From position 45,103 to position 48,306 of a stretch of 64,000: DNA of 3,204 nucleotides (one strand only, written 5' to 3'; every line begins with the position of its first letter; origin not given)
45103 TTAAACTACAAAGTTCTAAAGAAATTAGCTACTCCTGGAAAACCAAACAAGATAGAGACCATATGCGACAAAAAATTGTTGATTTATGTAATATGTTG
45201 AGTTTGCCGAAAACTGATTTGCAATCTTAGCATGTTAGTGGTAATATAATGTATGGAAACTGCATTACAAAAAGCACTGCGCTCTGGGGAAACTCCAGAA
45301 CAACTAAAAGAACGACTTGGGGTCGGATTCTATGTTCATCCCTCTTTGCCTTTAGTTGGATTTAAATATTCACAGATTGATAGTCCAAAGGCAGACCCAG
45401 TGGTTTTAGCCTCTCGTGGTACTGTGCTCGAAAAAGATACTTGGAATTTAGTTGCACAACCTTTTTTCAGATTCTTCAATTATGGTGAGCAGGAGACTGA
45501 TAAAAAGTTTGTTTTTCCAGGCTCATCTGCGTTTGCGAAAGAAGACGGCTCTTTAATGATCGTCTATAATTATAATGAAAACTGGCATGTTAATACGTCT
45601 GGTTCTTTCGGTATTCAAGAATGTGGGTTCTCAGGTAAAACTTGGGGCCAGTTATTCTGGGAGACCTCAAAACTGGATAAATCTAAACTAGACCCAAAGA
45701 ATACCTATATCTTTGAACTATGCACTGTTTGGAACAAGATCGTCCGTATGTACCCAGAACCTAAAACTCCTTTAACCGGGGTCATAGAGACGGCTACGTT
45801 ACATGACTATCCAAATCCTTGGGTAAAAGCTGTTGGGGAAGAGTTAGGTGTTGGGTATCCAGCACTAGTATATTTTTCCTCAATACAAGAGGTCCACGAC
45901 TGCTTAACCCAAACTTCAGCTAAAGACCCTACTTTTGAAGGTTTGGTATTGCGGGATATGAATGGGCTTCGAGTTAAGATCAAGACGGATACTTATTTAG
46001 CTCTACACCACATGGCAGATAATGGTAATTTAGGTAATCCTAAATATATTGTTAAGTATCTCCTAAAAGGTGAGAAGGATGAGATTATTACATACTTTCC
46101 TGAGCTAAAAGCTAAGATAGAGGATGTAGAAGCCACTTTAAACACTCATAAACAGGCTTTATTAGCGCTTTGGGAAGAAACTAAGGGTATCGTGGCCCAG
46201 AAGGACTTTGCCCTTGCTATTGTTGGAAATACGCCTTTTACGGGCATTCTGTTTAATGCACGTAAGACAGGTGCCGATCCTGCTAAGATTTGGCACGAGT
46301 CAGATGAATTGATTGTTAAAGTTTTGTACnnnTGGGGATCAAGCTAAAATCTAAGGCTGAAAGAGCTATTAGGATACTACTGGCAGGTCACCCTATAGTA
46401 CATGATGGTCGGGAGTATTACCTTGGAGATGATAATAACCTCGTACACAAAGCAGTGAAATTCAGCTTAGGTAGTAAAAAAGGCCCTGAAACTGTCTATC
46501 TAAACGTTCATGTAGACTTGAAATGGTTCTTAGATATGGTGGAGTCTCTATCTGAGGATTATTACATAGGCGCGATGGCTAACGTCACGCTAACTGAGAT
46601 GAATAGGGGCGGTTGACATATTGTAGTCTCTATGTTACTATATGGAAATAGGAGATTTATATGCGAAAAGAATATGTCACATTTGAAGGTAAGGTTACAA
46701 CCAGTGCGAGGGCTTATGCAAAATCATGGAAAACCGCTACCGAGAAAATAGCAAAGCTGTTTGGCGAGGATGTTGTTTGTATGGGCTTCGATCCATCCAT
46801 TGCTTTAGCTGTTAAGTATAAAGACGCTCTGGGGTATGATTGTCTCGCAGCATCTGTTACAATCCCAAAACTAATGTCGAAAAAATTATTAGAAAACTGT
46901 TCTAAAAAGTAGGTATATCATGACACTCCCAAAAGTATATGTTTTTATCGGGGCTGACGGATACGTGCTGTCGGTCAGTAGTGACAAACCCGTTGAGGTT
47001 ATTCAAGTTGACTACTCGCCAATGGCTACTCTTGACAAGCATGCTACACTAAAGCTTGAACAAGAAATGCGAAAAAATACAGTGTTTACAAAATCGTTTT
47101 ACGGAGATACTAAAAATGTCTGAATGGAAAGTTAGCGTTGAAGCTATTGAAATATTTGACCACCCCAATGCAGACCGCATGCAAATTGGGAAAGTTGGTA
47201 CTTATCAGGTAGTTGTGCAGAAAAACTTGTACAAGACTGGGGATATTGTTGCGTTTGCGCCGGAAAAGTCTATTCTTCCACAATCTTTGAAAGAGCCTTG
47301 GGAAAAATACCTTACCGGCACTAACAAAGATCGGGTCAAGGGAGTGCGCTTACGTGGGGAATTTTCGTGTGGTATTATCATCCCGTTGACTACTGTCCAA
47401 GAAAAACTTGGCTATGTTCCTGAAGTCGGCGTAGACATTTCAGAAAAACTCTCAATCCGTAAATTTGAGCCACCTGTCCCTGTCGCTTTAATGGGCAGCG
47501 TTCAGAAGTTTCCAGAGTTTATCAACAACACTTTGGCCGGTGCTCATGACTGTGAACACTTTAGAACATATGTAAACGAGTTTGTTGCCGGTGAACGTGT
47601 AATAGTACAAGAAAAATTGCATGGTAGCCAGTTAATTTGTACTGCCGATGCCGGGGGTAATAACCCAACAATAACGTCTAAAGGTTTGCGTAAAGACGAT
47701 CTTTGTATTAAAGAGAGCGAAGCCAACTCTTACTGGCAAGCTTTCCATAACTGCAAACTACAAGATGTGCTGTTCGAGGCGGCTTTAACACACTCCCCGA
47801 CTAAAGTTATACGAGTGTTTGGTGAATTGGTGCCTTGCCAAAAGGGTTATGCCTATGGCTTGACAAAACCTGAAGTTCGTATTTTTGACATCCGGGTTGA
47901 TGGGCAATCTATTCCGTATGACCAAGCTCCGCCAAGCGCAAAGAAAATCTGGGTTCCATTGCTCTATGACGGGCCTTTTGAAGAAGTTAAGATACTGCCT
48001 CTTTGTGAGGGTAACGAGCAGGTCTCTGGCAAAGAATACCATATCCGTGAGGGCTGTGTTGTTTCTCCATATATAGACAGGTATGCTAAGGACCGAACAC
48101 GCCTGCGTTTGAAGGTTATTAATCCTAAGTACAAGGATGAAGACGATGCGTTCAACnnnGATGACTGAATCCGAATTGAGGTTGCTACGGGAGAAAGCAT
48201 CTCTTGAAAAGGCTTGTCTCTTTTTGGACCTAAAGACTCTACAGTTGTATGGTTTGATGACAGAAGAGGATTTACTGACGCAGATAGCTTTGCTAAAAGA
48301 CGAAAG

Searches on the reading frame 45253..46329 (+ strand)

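Call 38: search_protein_families(library=phrogs, proteins=[window:45253-46329:+], max_evalue=0.001)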
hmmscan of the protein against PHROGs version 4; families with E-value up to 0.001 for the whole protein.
window:45253-46329:+ (359 aa): 2 families
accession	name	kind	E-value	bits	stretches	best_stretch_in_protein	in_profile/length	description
phrog_562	-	tail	2.9e-47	162.4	1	37-356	38-366/377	RNA ligase and tail fiber protein attachment catalyst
phrog_8238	-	DNA, RNA and nucleotide metabolism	1e-06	28.2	1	48-256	452-678/737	RNA ligase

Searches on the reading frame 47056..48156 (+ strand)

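Call 38: search_protein_families(library=phrogs, proteins=[window:47056-48156:+], max_evalue=0.001)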
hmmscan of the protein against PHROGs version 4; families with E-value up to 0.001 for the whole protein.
window:47056-48156:+ (367 aa): 2 families
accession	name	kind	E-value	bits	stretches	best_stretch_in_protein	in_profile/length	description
phrog_968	-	DNA, RNA and nucleotide metabolism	1.7e-28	100.7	1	32-360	18-389/398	RNA ligase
phrog_548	-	DNA, RNA and nucleotide metabolism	7.3e-10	39.5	1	177-361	28-235/341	RNA ligase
